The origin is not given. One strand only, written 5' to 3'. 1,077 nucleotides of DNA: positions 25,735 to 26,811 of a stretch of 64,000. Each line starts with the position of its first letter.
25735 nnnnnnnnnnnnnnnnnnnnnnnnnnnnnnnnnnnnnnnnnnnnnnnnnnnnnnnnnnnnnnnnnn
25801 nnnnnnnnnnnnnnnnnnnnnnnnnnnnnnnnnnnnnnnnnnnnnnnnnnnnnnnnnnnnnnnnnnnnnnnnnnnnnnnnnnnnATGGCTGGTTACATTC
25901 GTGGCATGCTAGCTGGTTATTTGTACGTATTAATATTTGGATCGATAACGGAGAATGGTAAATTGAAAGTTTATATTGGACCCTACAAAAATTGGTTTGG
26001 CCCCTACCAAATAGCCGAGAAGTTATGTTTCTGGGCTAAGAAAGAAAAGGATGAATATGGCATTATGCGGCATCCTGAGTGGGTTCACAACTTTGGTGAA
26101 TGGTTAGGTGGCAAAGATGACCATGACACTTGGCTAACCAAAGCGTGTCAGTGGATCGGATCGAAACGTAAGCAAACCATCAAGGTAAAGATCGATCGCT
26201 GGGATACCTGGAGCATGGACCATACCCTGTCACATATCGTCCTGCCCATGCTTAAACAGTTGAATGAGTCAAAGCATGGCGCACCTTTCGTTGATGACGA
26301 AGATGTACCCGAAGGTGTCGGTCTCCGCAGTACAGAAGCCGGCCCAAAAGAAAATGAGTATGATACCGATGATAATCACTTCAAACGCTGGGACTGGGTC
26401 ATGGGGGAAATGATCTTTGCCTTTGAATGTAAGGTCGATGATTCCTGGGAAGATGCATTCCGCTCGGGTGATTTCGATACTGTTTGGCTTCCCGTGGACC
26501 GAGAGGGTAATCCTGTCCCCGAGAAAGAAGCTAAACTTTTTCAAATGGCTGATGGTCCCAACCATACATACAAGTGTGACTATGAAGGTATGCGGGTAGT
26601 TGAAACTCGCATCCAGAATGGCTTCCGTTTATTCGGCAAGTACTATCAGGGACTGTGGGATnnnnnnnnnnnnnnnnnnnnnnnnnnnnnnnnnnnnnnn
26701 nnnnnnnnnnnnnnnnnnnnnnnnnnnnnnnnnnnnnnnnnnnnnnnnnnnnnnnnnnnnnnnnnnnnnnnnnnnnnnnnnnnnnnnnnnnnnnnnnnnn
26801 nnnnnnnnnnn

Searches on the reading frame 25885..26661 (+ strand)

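Call 66: search_protein_families(library=pfam, proteins=[window:25885-26661:+], max_evalue=0.001)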
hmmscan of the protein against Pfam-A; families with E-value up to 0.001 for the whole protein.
window:25885-26661:+ (259 aa): 0 families

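Call 78: search_protein_families(library=phrogs, proteins=[window:25885-26661:+], max_evalue=0.001)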
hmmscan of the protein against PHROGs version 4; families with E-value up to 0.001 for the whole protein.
window:25885-26661:+ (259 aa): 1 family
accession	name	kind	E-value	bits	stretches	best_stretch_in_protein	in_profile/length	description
phrog_11543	-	unknown function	4.1e-45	155.3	1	27-259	1-173/173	-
